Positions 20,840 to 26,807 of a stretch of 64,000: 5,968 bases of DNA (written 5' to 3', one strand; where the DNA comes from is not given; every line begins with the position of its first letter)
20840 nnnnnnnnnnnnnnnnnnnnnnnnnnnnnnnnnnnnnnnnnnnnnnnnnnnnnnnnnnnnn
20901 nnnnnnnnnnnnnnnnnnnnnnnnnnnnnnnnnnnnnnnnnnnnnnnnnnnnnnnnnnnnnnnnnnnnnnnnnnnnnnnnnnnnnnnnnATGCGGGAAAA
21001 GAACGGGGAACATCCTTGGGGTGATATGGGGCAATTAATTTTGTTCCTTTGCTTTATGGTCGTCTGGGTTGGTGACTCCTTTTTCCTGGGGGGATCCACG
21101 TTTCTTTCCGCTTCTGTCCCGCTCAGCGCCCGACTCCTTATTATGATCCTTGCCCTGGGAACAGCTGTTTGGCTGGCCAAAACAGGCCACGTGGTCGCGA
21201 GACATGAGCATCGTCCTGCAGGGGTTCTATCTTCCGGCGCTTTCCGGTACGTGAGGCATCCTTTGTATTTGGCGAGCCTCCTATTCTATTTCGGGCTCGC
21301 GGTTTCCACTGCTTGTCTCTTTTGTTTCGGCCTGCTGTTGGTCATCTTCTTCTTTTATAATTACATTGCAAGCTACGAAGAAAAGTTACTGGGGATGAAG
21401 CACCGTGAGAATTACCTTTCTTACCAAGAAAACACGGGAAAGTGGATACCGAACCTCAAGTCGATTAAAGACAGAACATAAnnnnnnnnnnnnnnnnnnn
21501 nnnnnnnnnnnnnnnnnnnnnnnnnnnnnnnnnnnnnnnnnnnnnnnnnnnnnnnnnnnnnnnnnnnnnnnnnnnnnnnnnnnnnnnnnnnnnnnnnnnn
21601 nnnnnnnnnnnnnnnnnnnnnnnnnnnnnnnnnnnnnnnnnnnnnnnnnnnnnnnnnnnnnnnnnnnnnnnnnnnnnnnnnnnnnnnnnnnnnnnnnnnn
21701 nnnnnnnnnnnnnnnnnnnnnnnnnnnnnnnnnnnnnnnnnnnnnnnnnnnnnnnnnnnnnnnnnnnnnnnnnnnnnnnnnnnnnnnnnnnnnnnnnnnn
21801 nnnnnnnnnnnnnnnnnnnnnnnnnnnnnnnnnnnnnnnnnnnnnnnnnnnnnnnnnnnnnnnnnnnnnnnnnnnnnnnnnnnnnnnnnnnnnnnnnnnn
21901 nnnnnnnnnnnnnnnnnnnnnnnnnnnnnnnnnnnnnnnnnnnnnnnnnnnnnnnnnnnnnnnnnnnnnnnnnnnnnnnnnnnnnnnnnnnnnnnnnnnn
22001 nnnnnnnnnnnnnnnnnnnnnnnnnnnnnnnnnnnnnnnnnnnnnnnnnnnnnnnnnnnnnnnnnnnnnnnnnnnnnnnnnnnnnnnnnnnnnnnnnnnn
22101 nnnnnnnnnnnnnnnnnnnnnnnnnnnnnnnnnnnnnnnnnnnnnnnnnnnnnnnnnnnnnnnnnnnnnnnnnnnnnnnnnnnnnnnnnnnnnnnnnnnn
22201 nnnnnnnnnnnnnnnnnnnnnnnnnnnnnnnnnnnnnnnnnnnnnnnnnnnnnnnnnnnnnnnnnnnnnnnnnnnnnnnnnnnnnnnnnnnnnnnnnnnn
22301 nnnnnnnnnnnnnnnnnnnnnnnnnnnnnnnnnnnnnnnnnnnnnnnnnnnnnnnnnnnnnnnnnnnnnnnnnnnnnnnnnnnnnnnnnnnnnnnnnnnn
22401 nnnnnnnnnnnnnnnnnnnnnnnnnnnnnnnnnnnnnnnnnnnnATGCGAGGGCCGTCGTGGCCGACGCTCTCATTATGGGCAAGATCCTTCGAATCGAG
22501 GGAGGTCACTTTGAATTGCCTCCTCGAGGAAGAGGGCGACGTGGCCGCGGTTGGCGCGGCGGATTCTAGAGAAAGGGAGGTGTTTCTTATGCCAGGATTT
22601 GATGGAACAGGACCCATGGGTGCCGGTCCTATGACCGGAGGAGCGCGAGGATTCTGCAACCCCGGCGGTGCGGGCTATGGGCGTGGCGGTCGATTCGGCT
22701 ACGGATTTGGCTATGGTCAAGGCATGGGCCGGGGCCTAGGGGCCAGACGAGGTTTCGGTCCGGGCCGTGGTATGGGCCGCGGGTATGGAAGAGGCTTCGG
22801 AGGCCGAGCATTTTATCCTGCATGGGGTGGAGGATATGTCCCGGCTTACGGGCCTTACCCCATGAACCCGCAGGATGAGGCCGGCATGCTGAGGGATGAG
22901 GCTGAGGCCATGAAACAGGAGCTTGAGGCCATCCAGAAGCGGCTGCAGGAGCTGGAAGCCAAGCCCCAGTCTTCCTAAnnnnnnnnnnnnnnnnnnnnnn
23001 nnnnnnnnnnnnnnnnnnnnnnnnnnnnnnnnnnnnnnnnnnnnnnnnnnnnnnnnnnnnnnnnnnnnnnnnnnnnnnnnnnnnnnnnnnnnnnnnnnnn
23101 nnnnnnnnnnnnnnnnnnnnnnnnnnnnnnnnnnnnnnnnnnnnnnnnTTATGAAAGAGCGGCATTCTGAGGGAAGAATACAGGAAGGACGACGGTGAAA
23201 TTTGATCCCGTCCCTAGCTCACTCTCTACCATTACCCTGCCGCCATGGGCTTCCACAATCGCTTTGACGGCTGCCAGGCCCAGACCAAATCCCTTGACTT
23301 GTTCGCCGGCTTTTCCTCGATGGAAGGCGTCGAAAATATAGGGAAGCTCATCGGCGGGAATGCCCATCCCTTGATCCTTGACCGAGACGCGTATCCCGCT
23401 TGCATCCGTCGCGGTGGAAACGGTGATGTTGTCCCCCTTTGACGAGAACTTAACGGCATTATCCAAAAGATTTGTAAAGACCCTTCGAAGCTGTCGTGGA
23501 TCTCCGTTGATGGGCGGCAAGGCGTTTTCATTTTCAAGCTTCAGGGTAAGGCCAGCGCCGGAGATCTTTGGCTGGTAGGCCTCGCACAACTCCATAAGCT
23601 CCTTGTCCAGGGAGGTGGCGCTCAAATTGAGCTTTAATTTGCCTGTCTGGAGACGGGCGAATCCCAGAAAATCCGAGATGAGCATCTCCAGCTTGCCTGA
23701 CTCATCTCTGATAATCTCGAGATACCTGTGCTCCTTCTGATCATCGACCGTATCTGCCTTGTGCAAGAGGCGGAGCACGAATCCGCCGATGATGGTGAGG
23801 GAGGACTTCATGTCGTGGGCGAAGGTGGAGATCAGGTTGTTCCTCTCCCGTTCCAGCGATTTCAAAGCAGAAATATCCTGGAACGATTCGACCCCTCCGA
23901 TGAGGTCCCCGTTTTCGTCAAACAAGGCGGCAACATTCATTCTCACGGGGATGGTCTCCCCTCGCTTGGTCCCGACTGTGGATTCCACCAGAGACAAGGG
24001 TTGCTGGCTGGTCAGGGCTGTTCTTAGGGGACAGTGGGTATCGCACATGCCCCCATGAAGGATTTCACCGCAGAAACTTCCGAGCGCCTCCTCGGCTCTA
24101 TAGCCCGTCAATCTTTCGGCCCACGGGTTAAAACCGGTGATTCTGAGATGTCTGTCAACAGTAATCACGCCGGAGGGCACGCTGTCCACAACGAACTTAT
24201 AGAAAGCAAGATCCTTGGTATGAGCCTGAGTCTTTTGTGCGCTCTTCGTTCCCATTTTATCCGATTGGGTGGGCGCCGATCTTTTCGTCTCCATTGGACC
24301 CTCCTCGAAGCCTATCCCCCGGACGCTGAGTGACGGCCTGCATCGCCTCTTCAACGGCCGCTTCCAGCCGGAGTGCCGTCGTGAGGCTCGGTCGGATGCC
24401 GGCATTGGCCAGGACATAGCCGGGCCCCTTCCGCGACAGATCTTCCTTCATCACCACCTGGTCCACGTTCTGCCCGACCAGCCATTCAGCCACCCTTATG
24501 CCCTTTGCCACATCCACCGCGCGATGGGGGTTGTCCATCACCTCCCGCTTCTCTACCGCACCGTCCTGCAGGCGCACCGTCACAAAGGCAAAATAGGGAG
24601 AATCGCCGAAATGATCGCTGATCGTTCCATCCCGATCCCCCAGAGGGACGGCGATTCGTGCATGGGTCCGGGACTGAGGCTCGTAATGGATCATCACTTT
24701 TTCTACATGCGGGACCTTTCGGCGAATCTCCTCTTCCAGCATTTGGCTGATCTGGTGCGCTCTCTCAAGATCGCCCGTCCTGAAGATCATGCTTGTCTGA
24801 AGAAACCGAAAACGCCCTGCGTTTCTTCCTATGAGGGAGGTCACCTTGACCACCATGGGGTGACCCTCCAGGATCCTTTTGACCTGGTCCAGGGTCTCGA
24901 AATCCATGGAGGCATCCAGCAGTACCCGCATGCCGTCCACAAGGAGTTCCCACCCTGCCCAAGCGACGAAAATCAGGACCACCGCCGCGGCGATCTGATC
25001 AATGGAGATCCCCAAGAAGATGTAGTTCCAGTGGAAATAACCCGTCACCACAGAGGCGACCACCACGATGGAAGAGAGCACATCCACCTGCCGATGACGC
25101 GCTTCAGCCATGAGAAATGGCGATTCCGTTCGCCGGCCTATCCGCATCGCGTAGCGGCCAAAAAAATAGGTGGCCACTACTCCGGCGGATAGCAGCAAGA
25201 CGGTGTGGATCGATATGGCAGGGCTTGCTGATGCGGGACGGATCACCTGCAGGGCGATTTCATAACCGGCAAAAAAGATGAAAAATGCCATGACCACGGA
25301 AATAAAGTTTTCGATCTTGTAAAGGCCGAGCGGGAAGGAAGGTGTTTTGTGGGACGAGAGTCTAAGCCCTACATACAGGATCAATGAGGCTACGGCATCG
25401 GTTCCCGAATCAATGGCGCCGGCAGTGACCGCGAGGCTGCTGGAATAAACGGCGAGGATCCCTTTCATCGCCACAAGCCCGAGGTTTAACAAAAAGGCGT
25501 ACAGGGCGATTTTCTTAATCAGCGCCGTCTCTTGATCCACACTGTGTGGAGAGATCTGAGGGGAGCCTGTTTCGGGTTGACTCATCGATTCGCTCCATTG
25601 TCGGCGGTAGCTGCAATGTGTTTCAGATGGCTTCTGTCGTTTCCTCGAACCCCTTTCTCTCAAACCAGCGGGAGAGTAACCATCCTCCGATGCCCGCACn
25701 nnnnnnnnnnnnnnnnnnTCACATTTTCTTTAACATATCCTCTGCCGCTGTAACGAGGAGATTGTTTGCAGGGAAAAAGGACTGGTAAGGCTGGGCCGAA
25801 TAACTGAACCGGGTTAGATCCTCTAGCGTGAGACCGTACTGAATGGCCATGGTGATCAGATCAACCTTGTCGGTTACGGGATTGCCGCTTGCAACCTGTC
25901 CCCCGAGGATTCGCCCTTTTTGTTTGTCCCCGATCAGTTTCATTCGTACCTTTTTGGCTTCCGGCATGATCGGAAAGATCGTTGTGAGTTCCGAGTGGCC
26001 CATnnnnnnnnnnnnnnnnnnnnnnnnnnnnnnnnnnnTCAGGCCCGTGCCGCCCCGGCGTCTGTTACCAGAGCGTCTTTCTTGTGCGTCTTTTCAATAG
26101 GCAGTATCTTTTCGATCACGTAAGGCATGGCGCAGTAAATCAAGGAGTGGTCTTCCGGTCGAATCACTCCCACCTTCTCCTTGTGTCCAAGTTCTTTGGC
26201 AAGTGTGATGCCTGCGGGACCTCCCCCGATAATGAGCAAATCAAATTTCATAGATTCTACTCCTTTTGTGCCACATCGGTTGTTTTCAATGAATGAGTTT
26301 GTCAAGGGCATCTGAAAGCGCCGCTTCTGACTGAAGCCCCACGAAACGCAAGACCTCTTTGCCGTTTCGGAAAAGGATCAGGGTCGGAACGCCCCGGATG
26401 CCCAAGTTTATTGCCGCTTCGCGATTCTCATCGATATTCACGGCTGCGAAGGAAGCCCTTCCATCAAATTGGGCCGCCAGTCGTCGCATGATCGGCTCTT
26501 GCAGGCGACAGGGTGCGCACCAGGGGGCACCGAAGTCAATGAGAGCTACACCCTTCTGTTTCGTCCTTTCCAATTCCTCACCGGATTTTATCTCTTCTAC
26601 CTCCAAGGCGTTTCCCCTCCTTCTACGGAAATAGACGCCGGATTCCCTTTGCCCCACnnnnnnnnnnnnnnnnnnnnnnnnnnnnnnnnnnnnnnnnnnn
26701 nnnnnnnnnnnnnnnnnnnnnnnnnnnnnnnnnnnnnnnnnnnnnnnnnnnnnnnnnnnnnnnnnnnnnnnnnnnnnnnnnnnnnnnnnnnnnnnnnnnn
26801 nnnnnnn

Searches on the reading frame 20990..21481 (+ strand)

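Call 42: search_protein_families(library=pfam, proteins=[window:20990-21481:+], max_evalue=0.001)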
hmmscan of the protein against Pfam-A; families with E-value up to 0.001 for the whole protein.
window:20990-21481:+ (163 aa): 3 families
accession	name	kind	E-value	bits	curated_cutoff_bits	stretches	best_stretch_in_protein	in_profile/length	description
PF04191.18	PEMT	-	7.4e-07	30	25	1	76-136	40-100/105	Phospholipid methyltransferase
PF04140.19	ICMT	-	9.9e-05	23.1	24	1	77-125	33-78/95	Isoprenylcysteine carboxyl methyltransferase (ICMT) family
PF06966.17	DUF1295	-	0.00029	20.9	20.4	1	77-149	153-235/235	Protein of unknown function (DUF1295)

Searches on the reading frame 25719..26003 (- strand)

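Call 42: search_protein_families(library=pfam, proteins=[window:25719-26003:-], max_evalue=0.001)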
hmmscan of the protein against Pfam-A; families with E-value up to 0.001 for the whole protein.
window:25719-26003:- (94 aa): 1 family
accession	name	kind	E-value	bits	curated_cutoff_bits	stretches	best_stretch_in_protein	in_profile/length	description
PF02852.28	Pyr_redox_dim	-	3.3e-07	30.9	25.3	1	13-65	44-94/110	Pyridine nucleotide-disulphide oxidoreductase, dimerisation domain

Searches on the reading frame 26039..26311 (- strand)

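Call 42: search_protein_families(library=pfam, proteins=[window:26039-26311:-], max_evalue=0.001)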
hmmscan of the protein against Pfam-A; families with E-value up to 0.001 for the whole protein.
window:26039-26311:- (90 aa): 2 families
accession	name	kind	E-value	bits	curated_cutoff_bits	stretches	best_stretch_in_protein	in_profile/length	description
PF07992.20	Pyr_redox_2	-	0.00011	22.2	26.1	1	23-68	1-48/291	Pyridine nucleotide-disulphide oxidoreductase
PF05834.18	Lycopene_cycl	-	0.00069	19.2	23.4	1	24-55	1-35/380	Lycopene cyclase protein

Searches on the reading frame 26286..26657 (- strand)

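Call 42: search_protein_families(library=pfam, proteins=[window:26286-26657:-], max_evalue=0.001)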
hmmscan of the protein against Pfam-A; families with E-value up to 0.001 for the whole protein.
window:26286-26657:- (123 aa): 4 families
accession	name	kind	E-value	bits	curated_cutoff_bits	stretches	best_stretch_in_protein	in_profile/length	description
PF00085.26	Thioredoxin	-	5e-21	75.1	23.5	1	33-119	16-102/103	Thioredoxin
PF13098.12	Thioredoxin_2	-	6.5e-09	36.5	27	1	33-118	3-104/104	Thioredoxin-like domain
PF01323.26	DSBA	-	4.3e-05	23.8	25.6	1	73-118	150-190/191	DSBA-like thioredoxin domain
PF13905.12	Thioredoxin_8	-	7.7e-05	23.4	27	0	38-82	4-50/94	Thioredoxin-like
